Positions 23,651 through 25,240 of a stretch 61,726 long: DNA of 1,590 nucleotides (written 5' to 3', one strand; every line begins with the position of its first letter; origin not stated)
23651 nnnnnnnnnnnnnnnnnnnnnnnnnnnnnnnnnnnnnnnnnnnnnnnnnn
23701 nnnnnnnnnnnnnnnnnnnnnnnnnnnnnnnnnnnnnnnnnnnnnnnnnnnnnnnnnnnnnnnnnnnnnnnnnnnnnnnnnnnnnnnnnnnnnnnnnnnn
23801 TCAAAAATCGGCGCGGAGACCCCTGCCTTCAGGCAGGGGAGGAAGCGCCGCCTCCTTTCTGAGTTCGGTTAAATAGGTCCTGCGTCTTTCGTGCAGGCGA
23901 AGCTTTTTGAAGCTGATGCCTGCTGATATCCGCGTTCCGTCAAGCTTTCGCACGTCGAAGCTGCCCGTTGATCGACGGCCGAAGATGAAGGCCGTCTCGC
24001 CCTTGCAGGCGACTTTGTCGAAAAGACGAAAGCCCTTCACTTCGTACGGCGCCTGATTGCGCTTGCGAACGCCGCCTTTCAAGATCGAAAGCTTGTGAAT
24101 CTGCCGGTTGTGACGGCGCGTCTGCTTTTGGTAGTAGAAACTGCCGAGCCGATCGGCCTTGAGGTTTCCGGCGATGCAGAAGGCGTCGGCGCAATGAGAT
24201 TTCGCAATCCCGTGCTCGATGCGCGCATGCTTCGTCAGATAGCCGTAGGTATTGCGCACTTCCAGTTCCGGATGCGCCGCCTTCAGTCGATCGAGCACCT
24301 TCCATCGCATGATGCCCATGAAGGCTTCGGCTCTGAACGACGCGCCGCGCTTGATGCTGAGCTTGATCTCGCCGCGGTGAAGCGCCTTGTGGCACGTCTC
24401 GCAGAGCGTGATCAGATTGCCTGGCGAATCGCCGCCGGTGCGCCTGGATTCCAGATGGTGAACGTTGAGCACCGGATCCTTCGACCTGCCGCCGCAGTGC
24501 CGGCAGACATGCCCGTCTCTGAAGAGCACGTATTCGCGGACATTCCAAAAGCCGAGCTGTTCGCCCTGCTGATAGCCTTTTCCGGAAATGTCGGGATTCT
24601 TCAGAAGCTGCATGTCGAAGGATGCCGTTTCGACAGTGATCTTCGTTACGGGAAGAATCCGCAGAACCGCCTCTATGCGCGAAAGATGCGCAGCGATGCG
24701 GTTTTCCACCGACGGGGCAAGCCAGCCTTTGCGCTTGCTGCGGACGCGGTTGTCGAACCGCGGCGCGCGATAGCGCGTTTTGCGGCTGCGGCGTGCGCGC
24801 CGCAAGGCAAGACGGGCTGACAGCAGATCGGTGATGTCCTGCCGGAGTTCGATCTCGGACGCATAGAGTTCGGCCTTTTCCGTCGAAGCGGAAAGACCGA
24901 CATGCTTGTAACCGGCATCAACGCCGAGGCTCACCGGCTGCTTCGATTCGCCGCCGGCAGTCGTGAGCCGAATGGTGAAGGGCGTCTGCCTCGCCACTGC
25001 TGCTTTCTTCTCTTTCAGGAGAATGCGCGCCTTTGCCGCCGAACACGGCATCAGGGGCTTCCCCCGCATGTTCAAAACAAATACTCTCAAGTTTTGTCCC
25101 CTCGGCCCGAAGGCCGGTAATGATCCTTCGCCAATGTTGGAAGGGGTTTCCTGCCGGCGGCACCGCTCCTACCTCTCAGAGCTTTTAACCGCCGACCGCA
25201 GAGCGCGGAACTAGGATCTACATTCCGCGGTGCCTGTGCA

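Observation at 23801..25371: IscB (OMEGA RNA-guided nuclease) element with a candidate omegaRNA inserted precisely between the terminase and portal genes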

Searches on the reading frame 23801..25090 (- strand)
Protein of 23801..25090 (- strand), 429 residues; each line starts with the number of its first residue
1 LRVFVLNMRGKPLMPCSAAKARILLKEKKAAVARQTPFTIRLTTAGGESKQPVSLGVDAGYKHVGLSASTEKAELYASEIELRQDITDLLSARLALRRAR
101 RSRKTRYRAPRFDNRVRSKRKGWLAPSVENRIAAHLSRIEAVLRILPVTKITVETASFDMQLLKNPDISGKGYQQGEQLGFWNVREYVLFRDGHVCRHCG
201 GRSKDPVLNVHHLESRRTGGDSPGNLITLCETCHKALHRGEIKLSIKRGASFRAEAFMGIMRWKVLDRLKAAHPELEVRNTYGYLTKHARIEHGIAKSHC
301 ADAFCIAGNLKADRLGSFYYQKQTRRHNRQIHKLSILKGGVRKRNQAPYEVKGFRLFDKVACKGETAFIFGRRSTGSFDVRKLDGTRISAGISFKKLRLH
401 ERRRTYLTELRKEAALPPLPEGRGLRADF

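Call 3: search_protein_families(library=pfam, proteins=[window:23801-25069:-], max_evalue=0.01)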
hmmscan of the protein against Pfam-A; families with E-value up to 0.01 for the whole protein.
window:23801-25069:- (422 aa): 3 families
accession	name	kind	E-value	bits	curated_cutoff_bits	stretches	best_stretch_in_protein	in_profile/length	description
PF14239.11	RRXRR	-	1.2e-60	204.8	25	1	2-169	7-174/174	RRXRR protein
PF01844.29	HNH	-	1.3e-07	32.1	21.4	1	189-232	1-46/47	HNH endonuclease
PF13391.12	HNH_2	-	0.0003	21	21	1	189-235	1-63/66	HNH endonuclease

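Call 8: search_solved_structures(query=window:23801-25069:-, max_evalue=0.001, show_alignments=2)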
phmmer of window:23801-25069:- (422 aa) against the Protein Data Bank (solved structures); distinct sequences matched with E-value up to 0.001: 16.
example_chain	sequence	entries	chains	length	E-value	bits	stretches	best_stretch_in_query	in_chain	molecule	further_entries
11hr_A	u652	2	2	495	2.3e-41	145.5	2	96-329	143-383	IscB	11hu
7utn_D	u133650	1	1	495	4.2e-39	138.1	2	97-329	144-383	IscB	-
7xht_A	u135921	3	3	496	4.2e-39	138.1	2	97-329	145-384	OgeuIscB | IscB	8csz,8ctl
9liq_A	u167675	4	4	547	1.3e-38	136.5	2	97-328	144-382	Iscb | Iscb+Twin-Strep-tag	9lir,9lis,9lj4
11hx_A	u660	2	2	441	1.4e-38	136.4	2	97-329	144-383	IscB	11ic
9k2z_A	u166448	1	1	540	2.4e-31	112.5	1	3-304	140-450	HfmIscB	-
9k30_A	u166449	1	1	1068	3.1e-29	105.6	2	3-112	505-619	TbaIscB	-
9nvu_P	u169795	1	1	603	4.6e-22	82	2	116-324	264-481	OrufIscB-REC-swap 49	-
8dmb_P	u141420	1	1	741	5e-19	72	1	2-154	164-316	Ubiquitin-like protein SMT3,IsrB protein,monomeric superfolder Green Fluorescent Protein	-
9k31_A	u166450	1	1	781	4.1e-15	59.1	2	74-311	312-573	YnpsCas9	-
9lgi_A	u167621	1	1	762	1.4e-09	40.8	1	46-102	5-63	HNH nuclease domain-containing protein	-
8w2z_A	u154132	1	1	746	1.4e-07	34.2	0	111-235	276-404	HNH nuclease domain-containing protein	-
8zq9_B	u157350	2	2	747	2.5e-07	33.4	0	111-235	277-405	a protein | HNH nuclease domain-containing protein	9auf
8w2s_A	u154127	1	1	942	4.8e-07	32.5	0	111-235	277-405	HNH nuclease domain-containing protein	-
9k32_A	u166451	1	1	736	9.3e-06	28.3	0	43-102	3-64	HNH nuclease domain-containing protein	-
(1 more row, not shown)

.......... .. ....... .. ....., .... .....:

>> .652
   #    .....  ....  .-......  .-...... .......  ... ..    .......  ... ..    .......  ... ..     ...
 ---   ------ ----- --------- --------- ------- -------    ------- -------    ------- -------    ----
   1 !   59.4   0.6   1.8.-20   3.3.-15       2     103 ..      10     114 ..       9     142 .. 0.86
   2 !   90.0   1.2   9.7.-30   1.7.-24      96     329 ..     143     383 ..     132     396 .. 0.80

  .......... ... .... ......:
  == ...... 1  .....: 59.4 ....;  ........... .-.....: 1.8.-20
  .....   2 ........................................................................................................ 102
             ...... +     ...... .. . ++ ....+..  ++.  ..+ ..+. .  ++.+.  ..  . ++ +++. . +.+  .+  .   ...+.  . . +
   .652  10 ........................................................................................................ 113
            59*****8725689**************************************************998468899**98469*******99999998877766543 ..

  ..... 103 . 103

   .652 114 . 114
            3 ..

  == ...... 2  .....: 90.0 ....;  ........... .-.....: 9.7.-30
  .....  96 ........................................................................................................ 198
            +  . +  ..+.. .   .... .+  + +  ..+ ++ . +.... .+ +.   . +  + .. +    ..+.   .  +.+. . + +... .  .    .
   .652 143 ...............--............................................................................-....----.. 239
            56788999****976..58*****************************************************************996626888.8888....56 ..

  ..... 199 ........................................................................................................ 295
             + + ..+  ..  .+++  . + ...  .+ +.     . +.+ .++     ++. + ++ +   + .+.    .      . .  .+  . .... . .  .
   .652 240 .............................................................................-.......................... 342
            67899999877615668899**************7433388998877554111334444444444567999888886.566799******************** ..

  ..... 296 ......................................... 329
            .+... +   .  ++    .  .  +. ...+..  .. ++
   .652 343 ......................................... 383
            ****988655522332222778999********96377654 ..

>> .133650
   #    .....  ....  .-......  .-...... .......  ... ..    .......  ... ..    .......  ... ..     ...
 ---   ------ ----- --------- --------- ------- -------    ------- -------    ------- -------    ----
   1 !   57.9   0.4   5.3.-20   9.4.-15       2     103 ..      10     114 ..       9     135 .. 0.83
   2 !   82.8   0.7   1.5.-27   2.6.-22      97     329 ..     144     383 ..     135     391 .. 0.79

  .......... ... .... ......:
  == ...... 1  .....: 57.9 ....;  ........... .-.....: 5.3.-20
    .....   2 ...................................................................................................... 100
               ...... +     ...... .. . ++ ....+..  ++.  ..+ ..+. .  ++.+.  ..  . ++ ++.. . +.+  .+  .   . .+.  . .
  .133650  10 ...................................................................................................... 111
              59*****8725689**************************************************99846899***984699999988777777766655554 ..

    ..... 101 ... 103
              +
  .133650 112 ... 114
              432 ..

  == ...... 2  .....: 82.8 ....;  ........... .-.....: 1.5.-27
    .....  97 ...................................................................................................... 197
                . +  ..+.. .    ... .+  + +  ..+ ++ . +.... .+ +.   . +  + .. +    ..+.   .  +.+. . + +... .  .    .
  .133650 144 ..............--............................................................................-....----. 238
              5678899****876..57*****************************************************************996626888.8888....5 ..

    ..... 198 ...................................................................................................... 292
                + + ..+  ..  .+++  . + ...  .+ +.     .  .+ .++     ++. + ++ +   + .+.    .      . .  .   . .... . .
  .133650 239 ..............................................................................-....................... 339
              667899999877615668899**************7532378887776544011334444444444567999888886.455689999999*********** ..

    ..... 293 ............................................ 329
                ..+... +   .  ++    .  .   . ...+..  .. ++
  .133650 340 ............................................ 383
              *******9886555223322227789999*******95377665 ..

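Call 9: search_protein_families(library=ncbifam, proteins=[window:23801-25069:-], max_evalue=0.01)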
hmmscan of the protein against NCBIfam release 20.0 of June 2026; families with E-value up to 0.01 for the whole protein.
window:23801-25069:- (422 aa): 1 family
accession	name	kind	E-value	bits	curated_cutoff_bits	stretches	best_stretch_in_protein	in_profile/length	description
NF040563.1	guided_IscB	equivalog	2.7e-102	342.1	175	1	2-300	7-313/314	RNA-guided endonuclease IscB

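Call 15: find_related_loci(query=window:23801-25090:-, collection=viral_contigs, flank=4000)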
Query window:23801-25090:- (429 aa) in viral_contigs; peptide patterns used: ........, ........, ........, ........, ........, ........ (x = any residue, [..] = any of these).
31 stretches matched a pattern; 28 encode a relative of the query (tblastn E <= 1e-3); 28 distinct loci.
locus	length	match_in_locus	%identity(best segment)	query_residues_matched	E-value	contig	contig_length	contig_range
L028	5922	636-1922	99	1-429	0e+0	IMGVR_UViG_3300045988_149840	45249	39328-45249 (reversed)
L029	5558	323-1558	76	1-412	0e+0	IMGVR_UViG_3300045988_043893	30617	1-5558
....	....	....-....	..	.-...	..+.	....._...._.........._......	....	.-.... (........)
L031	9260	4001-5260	72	1-420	0e+0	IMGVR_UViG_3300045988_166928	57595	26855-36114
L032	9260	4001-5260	60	3-418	1e-158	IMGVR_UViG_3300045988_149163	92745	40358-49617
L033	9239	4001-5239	60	3-416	1e-157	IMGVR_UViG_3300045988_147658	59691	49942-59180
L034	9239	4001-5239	59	3-416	4e-157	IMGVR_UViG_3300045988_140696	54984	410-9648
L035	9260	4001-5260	58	3-418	1e-156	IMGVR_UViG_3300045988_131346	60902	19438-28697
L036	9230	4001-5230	59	3-413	8e-155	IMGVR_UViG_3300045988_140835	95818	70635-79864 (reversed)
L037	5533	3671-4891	51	3-402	1e-127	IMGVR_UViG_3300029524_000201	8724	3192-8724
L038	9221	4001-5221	51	3-402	5e-127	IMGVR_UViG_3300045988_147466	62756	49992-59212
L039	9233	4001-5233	51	3-410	1e-119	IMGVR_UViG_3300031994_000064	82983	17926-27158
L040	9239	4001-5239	59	3-416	4e-157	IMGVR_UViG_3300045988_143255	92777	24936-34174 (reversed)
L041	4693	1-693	61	185-416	8e-91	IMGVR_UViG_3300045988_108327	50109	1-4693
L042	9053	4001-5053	44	3-374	2e-89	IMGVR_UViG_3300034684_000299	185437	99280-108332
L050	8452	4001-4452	96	1-429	1e-67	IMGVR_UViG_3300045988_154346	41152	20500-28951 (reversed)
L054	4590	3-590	45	216-402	2e-45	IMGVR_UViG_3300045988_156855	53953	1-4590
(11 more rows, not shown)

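Call 20: find_related_loci(query=window:23801-25090:-, collection=genome_contigs, flank=5000)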
Query window:23801-25090:- (429 aa) in genome_contigs; peptide patterns used: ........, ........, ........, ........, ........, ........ (x = any residue, [..] = any of these).
158 stretches matched a pattern; 85 encode a relative of the query (tblastn E <= 1e-3); the best 80 are kept; 78 distinct loci.
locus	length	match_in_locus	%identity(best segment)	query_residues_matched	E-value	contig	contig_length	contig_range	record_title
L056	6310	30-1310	85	1-427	0e+0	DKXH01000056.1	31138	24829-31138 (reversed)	MAG TPA_asm: Sutterellaceae bacterium UBA7131 UBA7131_contig_17692, whole genome shotgun sequence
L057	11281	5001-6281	84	1-427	0e+0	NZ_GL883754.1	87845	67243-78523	Parasutterella excrementihominis YIT 11859 Scfld230, whole genome shotgun sequence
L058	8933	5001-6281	84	1-427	0e+0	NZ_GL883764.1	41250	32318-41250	Parasutterella excrementihominis YIT 11859 Scfld489, whole genome shotgun sequence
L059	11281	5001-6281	84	1-427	0e+0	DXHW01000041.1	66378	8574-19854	MAG TPA_asm: Candidatus Parasutterella gallistercoris isolate 21611 CHK30__C461608_L66378_SAMEA104467198, whole genome s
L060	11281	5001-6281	87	1-427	0e+0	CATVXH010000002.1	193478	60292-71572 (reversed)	MAG TPA_asm: uncultured Sutterella sp. isolate ERR9353858_bin.29_MetaWRAP_v1.3_MAG genome assembly, contig: ERZ18534357.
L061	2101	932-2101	86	1-390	0e+0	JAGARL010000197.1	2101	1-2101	Methanocorpusculum sp. isolate RGIG8706 Water_deer_Colon-3__c322044, whole genome shotgun sequence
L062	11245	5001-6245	75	1-414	0e+0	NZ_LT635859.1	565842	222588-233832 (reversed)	Duodenibacillus massiliensis strain Marseille-P2968T, whole genome shotgun sequence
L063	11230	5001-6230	78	1-412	0e+0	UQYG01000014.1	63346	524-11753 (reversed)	uncultured Sutterella sp. isolate UMGS757 genome assembly, contig: NODE_237_length_63346_cov_9.018281, whole genome shot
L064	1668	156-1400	75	1-414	0e+0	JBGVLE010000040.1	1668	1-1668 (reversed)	MAG: Alloprevotella sp. isolate fecal_MAG_289 fecal_MAG_289_contig_0040, whole genome shotgun sequence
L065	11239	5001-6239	72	1-413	0e+0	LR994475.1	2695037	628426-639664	uncultured Sutterella sp. isolate Sutterella canine HQ MAG genome assembly, chromosome: 1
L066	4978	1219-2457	75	1-413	0e+0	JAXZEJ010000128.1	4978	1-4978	MAG: bacterium isolate P055-63 NODE_8696_length_4978_cov_5.710949, whole genome shotgun sequence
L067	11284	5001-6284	71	1-429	0e+0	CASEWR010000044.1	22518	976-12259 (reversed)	uncultured Desulfovibrio sp. isolate CO.B31.metabat-bins.324 genome assembly, contig: CO.B31.metabat-bins.324.fa_k141_24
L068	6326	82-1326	73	1-415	0e+0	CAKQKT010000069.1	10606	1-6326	MAG: uncultured Sutterella sp. isolate REFINED_METABAT215_TOP10_CONTIGS_1500_ASSEMBLY_K77_MERGED__Hadza_MoBio_hadza-I-L_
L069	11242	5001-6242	75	1-413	0e+0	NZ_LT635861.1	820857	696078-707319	Duodenibacillus massiliensis strain Marseille-P2968T, whole genome shotgun sequence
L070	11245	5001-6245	74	1-414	0e+0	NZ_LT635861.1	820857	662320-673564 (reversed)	Duodenibacillus massiliensis strain Marseille-P2968T, whole genome shotgun sequence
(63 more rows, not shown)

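Call 35: find_encoding_contigs(protein=window:23801-25090:-, flank=6000, max_places=10)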
Protein window:23801-25090:- (429 aa): no gene with exactly this product is on record in the collection.

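Call 36: find_encoding_contigs(protein=window:23801-25069:-, flank=6000, max_places=10)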
Protein window:23801-25069:- (422 aa): no gene with exactly this product is on record in the collection.

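Call 37: find_homologous_proteins(query=window:23801-25090:-, max_evalue=1e-30)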
Query window:23801-25090:- (429 aa): 8000 proteins with E <= 1e-30 among 8000 candidates; the best 120 are listed.
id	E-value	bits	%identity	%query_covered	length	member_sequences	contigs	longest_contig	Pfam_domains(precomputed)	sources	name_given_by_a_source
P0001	1.7e-283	958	99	100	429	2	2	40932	PF01844.30,PF14239.12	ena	-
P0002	9.7e-279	942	97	100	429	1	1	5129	PF01844.30,PF14239.12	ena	-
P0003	3.2e-278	941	97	100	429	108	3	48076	PF01844.30,PF14239.12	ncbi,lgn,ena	-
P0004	3.8e-277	937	100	97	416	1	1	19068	PF01844.30,PF14239.12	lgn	-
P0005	2.7e-275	931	100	97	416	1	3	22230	PF01844.30,PF14239.12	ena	-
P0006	6.0e-275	930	99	97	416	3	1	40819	PF01844.30,PF14239.12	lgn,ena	-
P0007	5.4e-265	897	98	95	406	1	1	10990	PF01844.30,PF14239.12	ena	-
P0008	7.4e-265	897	91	100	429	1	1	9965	PF01844.30,PF14239.12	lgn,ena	-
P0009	2.6e-256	868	91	97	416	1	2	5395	PF01844.30,PF14239.12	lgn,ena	-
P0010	2.8e-256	868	93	97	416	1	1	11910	PF01844.30,PF14239.12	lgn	-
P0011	3.4e-247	838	87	100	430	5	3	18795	PF13391.13,PF01844.30,PF14239.12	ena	-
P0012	8.4e-245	830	87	97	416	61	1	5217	PF01844.30,PF14239.12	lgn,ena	-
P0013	1.2e-244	830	87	99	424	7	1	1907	PF01844.30,PF14239.12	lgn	-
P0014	3.1e-243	825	85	100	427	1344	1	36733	PF01844.30,PF14239.12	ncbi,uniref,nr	ncbi:RNA-guided endonuclease IscB [uncultured Parasutterella sp.]|uniref:RNA-guided endonuclease Isc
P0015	3.9e-243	825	87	97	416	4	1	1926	PF01844.30,PF14239.12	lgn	-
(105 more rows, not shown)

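Call 38: find_encoding_contigs(protein=P0005, flank=5000, max_places=6)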
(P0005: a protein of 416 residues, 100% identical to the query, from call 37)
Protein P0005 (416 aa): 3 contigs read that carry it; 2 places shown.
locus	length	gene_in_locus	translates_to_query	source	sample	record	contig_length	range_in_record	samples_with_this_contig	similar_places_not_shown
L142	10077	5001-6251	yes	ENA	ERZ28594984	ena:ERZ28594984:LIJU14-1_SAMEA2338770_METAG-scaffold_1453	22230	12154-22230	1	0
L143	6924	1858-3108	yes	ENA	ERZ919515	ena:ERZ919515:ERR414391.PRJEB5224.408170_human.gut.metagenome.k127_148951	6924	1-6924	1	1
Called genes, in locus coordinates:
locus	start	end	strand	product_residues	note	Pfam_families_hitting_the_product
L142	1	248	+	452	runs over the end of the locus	PF18454:Mtd_N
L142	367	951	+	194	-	PF18454:Mtd_N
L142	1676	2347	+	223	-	PF14301:DUF4376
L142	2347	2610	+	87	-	-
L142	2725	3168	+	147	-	-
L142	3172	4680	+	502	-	-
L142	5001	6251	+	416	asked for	PF14239:RRXRR, PF01844:HNH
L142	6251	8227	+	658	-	-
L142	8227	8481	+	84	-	-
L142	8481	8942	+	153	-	-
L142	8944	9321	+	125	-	-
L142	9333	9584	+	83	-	-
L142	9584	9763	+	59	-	-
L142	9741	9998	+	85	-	-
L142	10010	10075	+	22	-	?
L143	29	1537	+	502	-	-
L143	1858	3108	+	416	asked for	PF14239:RRXRR, PF01844:HNH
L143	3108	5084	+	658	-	-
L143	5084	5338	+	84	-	-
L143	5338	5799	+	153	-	-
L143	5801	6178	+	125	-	-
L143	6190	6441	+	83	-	-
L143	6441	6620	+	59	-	-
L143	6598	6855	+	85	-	-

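Call 39: find_encoding_contigs(protein=P0004, flank=5000, max_places=6)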
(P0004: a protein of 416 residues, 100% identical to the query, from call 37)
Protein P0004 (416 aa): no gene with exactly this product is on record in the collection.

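Call 40: find_encoding_contigs(protein=P0003, flank=5000, max_places=8)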
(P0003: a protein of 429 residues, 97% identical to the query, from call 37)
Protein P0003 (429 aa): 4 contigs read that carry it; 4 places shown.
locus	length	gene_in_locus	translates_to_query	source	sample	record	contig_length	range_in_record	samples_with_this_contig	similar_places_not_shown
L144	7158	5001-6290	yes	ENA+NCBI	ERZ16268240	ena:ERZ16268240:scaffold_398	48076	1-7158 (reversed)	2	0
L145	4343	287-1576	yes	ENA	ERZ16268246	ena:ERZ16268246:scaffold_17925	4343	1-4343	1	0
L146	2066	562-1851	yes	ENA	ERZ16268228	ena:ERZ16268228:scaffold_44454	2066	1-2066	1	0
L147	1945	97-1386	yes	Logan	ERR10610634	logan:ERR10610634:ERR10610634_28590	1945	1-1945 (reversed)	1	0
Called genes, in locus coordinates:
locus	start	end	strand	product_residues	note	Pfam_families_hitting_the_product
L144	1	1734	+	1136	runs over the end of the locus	PF02534:T4SS-DNA_transf (faint), PF10412:TrwB_AAD_bind (faint), PF12696:TraG-D_C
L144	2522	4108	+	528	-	-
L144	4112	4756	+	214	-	PF14348:DtrJ-like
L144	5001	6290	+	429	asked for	PF14239:RRXRR, PF01844:HNH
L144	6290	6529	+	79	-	PF01381:HTH_3 (weak), PF13560:HTH_31 (weak)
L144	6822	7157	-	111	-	?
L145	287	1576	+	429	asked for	PF14239:RRXRR, PF01844:HNH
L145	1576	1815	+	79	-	PF01381:HTH_3 (weak), PF13560:HTH_31 (weak)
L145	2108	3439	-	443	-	PF14239:RRXRR, PF01844:HNH, PF13395:HNH_4 (weak), PF14279:HNH_5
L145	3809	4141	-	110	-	PF00301:Rubredoxin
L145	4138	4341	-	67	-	?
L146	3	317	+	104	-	?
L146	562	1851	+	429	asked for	PF14239:RRXRR, PF01844:HNH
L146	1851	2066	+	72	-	?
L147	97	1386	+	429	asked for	PF14239:RRXRR, PF01844:HNH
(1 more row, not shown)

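Call 67: predict_structure(alignment_id=A1)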
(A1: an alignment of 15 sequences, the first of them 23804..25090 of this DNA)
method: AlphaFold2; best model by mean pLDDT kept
length: 429 residues; sequences in the alignment: 15
mean_pLDDT: 45.8   pTM: 0.34
mean pLDDT of the five models: 45.8, 43.3, 43.1, 42.0, 41.7
residues with pLDDT >= 90: 1; 70-90: 53; 50-70: 104; < 50: 271
segments of 3 or more residues with pLDDT < 50: 1-6, 8-10, 12-16, 31-54, 59-124, 156-194, 207-226, 247-257, 282-349, 403-429
pLDDT, mean of each block of 10 residues (from residue 1): 44 53 61 34 30 48 31 25 32 43 32 31 52 66 56 48 37 30 29 55 54 28 44 61 53 44 71 77 45 39 26 26 26 22 31 71 82 69 70 86 41 34 34
secondary structure, 60 per line:
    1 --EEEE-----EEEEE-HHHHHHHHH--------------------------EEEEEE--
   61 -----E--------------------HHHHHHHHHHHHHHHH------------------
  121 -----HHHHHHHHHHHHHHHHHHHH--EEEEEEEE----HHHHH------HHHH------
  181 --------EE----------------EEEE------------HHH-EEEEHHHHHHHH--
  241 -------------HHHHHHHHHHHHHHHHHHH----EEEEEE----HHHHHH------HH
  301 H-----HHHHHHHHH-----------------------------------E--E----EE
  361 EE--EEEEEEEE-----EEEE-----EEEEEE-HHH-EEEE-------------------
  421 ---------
elements in order: E3-6 E12-16 H18-26 E53-58 H87-102 H126-145 E148-155 H160-164 H171-174 E207-210 E227-230 H231-238 H254-272 E277-282 H287-292 H307-315 E359-362 E365-372 E378-381 E387-392 E398-401
